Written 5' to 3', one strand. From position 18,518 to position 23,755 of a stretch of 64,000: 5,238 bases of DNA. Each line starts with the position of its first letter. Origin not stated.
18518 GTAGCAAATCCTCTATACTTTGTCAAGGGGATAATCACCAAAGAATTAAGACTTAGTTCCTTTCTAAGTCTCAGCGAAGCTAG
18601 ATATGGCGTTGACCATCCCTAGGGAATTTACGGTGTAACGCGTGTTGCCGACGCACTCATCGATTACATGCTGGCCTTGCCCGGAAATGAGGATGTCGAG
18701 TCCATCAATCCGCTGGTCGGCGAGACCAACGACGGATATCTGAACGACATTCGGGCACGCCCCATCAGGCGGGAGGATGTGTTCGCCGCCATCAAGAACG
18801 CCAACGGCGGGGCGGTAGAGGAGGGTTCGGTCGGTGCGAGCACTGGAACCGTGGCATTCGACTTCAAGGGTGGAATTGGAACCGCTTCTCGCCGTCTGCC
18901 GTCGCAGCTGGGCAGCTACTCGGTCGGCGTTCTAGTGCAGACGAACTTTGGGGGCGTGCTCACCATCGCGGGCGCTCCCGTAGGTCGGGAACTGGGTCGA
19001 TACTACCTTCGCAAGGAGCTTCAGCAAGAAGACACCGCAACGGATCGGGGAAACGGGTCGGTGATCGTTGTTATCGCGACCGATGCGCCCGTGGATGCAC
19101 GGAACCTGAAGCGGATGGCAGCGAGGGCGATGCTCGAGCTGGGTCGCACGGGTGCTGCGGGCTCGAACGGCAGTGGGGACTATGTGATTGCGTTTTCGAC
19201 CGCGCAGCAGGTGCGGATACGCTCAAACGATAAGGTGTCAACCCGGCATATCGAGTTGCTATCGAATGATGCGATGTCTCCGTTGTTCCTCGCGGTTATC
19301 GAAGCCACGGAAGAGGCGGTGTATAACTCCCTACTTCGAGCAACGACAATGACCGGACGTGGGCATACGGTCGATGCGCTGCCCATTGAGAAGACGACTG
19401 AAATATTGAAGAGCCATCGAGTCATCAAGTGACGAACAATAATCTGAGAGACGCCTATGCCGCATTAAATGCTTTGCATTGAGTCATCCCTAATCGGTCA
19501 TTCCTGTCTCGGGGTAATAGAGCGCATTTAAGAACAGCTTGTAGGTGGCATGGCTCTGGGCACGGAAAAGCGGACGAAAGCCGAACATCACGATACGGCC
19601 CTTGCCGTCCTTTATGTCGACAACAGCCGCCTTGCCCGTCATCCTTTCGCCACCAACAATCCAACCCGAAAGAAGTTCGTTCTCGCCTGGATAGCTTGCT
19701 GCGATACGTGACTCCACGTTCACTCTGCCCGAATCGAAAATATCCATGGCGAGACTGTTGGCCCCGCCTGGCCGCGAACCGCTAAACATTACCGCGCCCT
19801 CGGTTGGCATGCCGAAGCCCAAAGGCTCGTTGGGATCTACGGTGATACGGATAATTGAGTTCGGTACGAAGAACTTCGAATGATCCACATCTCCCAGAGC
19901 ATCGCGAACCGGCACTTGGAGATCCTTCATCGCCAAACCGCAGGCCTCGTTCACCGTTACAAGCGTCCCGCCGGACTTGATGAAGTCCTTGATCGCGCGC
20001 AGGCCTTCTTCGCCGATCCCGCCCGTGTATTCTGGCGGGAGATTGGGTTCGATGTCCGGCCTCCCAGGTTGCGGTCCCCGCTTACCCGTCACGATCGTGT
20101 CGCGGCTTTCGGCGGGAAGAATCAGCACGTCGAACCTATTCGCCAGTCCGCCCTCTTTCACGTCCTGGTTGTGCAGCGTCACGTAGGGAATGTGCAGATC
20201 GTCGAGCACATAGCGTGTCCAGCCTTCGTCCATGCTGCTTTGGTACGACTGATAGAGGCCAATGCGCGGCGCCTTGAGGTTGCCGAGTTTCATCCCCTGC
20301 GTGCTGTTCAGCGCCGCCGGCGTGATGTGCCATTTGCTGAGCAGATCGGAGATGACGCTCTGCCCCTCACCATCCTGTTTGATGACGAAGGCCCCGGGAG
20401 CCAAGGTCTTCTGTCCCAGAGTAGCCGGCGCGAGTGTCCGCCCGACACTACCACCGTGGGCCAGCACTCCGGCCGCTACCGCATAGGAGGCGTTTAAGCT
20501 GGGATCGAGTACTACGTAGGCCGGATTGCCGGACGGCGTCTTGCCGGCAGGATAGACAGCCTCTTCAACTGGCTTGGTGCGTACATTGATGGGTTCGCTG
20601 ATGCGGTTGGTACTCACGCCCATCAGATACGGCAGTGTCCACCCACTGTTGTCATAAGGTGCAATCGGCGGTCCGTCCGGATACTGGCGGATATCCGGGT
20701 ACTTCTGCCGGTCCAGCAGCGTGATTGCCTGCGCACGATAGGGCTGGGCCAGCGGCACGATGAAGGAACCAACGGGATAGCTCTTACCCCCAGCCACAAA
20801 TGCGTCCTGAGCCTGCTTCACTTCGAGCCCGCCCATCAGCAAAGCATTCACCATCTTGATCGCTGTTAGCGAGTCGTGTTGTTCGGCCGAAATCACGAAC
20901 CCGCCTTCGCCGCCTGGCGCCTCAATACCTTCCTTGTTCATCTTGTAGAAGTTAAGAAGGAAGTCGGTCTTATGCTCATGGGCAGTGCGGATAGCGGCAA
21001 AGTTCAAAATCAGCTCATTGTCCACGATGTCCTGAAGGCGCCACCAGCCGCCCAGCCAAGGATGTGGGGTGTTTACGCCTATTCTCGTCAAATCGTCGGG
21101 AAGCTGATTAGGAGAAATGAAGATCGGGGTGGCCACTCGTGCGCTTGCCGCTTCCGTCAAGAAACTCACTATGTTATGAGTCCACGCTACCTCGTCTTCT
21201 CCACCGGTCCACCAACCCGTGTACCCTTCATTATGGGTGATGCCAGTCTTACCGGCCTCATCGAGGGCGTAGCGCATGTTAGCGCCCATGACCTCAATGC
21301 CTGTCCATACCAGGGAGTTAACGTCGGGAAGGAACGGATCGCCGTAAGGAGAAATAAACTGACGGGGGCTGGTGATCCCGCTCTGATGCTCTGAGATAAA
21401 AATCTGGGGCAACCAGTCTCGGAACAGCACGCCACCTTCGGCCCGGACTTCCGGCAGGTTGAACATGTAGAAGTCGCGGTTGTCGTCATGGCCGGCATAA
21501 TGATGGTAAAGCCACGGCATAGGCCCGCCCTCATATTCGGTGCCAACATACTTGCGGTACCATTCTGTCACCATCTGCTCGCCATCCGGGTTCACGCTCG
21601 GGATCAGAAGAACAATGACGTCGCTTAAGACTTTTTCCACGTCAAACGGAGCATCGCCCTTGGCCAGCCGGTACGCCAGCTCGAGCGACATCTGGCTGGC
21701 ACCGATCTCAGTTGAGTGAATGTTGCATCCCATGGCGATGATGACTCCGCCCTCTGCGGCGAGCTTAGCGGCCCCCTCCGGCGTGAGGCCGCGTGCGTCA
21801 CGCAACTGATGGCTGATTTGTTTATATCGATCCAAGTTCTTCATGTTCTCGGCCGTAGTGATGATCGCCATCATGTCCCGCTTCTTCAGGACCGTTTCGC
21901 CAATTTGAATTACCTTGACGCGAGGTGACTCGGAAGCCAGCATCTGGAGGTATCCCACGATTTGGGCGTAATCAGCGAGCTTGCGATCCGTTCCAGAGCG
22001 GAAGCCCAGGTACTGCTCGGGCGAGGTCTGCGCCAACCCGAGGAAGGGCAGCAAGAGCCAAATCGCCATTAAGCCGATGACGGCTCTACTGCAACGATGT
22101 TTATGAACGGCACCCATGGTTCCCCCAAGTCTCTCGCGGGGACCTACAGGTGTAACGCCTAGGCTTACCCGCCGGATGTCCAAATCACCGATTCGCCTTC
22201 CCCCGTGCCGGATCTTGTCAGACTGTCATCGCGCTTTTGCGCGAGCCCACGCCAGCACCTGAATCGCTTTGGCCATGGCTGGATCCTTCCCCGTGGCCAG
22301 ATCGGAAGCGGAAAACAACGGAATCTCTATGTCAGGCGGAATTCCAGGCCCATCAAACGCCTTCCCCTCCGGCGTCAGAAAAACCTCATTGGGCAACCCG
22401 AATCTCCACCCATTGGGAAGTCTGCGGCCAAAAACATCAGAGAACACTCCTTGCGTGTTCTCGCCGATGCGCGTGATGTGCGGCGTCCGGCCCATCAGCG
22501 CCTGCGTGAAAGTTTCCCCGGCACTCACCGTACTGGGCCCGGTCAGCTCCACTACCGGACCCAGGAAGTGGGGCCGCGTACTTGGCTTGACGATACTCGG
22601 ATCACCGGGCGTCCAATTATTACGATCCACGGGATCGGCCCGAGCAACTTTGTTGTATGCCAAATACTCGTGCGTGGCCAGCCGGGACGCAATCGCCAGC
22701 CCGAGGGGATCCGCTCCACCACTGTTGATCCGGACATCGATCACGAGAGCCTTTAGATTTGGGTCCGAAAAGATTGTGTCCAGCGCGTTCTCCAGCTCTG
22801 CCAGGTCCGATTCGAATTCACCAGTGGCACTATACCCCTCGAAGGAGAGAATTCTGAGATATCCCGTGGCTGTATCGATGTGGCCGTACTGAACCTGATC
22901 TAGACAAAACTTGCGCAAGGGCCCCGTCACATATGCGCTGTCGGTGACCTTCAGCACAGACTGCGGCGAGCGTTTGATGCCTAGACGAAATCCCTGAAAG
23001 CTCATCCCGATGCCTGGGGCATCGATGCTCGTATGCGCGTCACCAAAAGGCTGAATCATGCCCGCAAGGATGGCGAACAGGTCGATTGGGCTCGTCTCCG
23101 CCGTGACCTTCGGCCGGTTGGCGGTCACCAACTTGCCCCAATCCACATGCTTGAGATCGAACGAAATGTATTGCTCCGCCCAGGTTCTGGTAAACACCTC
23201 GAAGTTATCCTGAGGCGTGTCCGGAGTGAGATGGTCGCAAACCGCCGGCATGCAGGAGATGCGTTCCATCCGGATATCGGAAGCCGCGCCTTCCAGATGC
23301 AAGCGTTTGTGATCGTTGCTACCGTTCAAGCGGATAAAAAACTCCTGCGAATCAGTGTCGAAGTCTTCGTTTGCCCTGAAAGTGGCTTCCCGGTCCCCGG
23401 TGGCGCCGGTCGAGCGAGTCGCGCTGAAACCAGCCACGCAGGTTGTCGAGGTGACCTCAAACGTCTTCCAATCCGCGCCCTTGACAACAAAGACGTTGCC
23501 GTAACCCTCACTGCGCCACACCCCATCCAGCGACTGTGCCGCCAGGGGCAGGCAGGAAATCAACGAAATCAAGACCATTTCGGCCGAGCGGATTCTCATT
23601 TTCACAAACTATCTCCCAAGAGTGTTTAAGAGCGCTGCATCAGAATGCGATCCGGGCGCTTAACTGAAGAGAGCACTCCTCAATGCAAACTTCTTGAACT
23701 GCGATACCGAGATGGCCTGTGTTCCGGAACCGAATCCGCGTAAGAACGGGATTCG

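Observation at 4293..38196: Seven copies of a fixed-geometry bipartite site (GTAYAC-N15-GTRTAC) fused to a sigma70-like promoter, upstream of non-homologous transport and peptidase genes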

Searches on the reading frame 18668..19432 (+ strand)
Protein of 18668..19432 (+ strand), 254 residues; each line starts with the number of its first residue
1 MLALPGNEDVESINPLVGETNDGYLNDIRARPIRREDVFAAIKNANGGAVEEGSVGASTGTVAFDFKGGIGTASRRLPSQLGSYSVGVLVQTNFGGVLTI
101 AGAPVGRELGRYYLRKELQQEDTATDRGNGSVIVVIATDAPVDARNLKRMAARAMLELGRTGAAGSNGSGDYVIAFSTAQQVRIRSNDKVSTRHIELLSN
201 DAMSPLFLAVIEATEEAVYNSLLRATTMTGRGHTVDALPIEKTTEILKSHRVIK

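Call 7: search_protein_families(library=pfam, proteins=[window:18668-19432:+])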
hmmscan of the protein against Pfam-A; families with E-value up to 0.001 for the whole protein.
window:18668-19432:+ (254 aa): 1 family
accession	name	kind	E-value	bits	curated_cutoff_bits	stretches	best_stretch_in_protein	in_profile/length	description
PF03576.19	Peptidase_S58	-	3.9e-75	253.6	23.9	1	8-234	97-306/307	Peptidase family S58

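Call 46: search_protein_families(library=ncbifam, proteins=[window:18668-19432:+], max_evalue=0.00001)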
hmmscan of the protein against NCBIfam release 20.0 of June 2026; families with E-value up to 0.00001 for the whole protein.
window:18668-19432:+ (254 aa): 0 families

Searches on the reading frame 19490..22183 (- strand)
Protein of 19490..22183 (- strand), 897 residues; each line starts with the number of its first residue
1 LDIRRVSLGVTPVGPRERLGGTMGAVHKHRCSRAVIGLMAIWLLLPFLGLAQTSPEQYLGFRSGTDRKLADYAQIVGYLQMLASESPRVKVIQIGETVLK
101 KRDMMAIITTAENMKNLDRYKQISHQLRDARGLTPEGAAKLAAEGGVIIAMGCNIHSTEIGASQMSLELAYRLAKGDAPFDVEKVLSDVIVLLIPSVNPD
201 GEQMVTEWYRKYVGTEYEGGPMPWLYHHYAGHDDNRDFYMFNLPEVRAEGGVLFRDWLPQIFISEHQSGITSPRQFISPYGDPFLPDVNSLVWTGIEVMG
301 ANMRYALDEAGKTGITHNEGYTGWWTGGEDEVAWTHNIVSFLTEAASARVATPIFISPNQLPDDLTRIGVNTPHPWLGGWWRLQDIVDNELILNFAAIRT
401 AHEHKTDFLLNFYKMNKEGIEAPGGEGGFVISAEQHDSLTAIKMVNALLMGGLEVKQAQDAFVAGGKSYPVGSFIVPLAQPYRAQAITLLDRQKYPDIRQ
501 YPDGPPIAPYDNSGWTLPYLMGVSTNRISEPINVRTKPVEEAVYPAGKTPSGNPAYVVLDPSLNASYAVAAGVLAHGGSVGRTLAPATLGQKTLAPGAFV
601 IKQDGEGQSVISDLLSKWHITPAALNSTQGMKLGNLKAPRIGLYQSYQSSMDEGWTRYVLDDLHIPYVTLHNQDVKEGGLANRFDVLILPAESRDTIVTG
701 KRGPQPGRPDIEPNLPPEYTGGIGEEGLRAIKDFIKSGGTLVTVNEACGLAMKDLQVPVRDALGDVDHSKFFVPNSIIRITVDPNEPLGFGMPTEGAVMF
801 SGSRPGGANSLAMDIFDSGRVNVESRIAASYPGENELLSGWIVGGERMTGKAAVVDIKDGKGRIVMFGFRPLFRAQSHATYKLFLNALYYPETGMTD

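Call 7: search_protein_families(library=pfam, proteins=[window:19490-22183:-])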
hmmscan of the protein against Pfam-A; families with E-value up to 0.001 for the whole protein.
window:19490-22183:- (897 aa): 1 family
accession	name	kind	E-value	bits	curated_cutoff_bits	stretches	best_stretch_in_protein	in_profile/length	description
PF00246.29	Peptidase_M14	-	3.3e-11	43.8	21.6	1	76-238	2-133/286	Zinc carboxypeptidase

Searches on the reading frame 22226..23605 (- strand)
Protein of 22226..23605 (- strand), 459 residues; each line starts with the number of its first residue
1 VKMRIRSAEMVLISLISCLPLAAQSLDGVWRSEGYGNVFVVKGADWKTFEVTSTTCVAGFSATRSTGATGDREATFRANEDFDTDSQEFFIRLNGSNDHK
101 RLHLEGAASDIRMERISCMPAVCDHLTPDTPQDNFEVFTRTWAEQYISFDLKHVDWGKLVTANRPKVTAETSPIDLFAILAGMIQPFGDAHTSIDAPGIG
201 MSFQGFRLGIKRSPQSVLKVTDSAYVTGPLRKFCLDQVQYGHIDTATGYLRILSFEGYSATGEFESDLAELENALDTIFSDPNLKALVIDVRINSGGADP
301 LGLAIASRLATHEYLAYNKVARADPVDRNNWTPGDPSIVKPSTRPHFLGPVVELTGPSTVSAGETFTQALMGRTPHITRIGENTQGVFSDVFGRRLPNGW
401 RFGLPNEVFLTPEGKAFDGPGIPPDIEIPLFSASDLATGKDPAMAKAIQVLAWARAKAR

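Call 7: search_protein_families(library=pfam, proteins=[window:22226-23605:-])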
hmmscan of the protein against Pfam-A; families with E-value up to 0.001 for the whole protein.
window:22226-23605:- (459 aa): 2 families
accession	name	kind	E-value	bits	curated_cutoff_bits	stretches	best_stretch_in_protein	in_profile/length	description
PF03572.23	Peptidase_S41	-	7.3e-24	84.6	24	1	247-428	2-165/165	Peptidase family S41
PF14684.11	Tricorn_C1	-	7.2e-05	23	24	1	131-184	5-58/59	Tricorn protease C1 domain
